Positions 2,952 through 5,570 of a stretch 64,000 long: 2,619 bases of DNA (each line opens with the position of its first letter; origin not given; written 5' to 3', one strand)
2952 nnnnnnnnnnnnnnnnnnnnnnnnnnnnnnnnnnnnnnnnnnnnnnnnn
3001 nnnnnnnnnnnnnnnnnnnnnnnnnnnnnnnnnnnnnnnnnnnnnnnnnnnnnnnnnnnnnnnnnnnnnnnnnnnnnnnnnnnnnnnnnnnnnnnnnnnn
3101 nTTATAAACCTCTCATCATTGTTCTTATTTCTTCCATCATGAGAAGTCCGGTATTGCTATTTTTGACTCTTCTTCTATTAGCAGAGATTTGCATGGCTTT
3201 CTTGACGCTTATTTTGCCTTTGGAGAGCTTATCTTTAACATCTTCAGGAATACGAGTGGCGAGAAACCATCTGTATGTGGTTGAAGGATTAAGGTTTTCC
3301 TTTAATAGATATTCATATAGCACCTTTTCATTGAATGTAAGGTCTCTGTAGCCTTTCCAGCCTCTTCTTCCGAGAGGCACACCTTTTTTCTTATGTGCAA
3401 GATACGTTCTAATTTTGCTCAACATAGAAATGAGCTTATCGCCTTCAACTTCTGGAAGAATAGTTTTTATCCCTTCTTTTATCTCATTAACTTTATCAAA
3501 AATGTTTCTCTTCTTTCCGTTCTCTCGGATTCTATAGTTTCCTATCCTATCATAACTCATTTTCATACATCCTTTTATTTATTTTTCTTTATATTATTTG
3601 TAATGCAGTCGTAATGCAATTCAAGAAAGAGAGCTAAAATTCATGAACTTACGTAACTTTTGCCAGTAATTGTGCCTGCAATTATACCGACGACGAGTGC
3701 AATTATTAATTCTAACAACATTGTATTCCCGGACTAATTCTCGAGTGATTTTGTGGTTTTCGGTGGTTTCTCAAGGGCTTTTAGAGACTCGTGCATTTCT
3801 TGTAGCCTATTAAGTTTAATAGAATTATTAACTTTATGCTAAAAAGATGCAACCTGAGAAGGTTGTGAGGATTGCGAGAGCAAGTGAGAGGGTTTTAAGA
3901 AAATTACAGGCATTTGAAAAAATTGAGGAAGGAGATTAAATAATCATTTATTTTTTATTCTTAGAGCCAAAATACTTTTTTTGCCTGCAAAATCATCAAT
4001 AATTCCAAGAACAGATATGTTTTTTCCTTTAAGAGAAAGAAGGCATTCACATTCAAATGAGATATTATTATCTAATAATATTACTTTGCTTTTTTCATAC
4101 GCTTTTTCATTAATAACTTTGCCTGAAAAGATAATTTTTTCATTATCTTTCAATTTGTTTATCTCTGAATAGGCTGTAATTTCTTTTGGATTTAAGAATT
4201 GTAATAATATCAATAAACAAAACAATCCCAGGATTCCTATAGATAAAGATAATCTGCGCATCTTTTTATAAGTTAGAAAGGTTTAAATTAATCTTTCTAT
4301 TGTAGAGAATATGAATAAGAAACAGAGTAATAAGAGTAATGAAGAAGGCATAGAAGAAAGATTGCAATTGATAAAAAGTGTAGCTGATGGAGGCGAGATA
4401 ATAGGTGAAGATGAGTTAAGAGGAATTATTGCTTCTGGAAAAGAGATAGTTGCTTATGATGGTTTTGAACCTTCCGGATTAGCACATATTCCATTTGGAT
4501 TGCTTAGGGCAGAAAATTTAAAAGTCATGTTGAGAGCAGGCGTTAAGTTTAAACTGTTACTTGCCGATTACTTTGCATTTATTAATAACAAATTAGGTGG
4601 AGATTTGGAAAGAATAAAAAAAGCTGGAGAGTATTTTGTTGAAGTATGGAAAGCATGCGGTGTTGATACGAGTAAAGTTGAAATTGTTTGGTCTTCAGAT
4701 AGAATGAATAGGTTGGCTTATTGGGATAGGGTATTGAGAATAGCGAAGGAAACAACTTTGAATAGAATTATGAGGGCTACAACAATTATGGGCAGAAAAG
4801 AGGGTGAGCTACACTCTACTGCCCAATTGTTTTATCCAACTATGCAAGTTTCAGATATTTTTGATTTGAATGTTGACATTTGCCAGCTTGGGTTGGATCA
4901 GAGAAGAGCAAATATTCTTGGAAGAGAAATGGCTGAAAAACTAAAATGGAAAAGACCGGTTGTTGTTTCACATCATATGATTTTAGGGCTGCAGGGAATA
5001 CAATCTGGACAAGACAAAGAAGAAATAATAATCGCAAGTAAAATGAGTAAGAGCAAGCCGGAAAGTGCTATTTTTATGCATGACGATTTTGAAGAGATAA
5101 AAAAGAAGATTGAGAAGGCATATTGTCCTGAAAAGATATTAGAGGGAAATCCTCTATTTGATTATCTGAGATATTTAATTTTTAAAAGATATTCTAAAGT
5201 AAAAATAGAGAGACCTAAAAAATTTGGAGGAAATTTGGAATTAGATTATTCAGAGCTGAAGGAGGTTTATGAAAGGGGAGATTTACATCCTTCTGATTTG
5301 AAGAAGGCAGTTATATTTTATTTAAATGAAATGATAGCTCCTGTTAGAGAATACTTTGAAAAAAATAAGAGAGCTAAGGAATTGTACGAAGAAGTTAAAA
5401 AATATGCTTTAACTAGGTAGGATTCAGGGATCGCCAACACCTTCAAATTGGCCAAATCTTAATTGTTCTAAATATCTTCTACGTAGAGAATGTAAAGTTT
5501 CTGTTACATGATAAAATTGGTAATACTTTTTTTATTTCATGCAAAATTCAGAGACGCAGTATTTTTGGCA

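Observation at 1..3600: Integrase-associated island with a two-gene (split) tyrosine recombinase and a phage-type Ltp-like protein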

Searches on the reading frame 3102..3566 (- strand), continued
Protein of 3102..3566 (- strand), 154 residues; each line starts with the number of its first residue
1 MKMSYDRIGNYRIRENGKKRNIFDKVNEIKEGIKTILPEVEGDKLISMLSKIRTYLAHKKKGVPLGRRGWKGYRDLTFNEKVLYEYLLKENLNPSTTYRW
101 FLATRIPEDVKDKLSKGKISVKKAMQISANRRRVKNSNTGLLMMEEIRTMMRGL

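Call 74: find_encoding_contigs(protein=P0445, flank=5000, max_places=2)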
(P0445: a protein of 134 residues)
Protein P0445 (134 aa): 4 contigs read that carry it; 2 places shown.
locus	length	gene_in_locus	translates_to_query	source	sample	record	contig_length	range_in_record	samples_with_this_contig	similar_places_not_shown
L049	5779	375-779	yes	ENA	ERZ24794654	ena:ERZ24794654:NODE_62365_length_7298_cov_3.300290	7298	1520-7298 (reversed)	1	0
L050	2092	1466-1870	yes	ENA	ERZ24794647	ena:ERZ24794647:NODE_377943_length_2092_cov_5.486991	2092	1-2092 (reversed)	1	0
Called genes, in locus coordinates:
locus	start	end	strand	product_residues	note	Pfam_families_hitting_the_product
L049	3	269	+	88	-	?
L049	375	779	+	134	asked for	-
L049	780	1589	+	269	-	-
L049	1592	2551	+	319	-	PF00589:Phage_integrase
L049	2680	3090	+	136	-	-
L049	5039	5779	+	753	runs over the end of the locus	?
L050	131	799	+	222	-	PF06821:Ser_hydrolase (weak)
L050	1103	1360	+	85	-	PF01247:Ribosomal_L35Ae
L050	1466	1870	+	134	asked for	-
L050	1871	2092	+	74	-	?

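Call 75: find_encoding_contigs(protein=P0371, flank=5000, max_places=2)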
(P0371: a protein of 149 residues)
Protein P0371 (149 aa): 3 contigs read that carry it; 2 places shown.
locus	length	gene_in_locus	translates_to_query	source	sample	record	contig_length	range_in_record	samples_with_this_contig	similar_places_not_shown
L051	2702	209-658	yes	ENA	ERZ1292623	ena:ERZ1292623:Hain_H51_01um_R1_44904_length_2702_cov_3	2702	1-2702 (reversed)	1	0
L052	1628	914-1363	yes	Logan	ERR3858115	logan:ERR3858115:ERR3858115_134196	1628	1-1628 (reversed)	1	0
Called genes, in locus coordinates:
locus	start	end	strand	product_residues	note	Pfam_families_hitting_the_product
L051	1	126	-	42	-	?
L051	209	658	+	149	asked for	-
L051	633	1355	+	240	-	PF00589:Phage_integrase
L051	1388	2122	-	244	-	-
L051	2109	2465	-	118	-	-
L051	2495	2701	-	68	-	?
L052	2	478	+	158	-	?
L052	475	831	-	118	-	-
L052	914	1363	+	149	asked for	-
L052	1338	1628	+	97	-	?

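Call 85: predict_structure(alignment_id=A5)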
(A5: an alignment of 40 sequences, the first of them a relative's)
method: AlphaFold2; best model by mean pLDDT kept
length: 255 residues; sequences in the alignment: 40
mean_pLDDT: 83.4   pTM: 0.71
mean pLDDT of the five models: 83.4, 82.9, 81.2, 81.0, 80.9
residues with pLDDT >= 90: 128; 70-90: 78; 50-70: 31; < 50: 18
segments of 3 or more residues with pLDDT < 50: 1-4, 217-230
pLDDT, mean of each block of 10 residues (from residue 1): 64 94 95 96 94 94 67 68 94 92 91 93 96 92 87 91 95 91 89 85 70 60 39 72 83 68
secondary structure, 60 per line:
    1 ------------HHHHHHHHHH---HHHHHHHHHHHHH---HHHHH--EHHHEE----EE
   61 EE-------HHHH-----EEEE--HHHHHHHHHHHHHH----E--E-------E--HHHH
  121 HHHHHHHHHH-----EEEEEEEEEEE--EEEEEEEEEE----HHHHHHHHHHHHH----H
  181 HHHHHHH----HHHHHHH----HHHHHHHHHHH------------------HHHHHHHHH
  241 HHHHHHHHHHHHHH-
elements in order: H13-22 H26-38 H42-46 E59-62 H70-73 E79-82 H85-98 H117-130 E136-146 E149-158 H163-175 H180-187 H192-198 H203-213 H232-254

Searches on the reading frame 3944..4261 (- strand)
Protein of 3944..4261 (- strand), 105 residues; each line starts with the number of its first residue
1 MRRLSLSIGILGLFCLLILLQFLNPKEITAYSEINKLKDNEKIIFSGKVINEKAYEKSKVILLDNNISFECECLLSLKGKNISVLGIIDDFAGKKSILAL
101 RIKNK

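Call 3: search_protein_families(library=pfam, proteins=[window:3944-4261:-], max_evalue=1)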
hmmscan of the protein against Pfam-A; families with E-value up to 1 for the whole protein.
window:3944-4261:- (105 aa): 1 family
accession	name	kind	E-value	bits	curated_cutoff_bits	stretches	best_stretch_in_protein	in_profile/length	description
PF13567.11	DUF4131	-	0.21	11.7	31.6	1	7-60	31-84/165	Domain of unknown function (DUF4131)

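Call 8: search_protein_families(library=phrogs, proteins=[window:3944-4261:-], max_evalue=0.01)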
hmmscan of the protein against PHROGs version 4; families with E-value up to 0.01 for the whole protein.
window:3944-4261:- (105 aa): 0 families

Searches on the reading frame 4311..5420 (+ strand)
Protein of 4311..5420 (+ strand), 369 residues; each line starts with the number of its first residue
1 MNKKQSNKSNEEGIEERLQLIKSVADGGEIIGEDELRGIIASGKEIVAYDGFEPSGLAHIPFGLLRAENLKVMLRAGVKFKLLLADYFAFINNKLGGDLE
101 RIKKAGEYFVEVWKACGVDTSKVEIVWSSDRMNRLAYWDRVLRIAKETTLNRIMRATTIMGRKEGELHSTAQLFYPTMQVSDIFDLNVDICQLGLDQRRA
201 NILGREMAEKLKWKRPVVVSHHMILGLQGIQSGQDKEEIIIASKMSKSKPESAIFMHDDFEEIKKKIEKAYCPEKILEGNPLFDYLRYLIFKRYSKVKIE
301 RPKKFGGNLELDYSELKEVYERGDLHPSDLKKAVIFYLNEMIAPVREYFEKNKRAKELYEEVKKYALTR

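Call 3: search_protein_families(library=pfam, proteins=[window:4311-5420:+], max_evalue=1)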
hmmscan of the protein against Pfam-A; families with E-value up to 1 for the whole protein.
window:4311-5420:+ (369 aa): 2 families
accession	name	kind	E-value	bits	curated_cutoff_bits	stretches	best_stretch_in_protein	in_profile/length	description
PF00579.31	tRNA-synt_1b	-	1.3e-43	149.8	21.1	1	44-340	4-289/292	tRNA synthetases class I (W and Y)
PF18360.6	hnRNP_Q_AcD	-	0.17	12.5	26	1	315-341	9-35/70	Heterogeneous nuclear ribonucleoprotein Q acidic domain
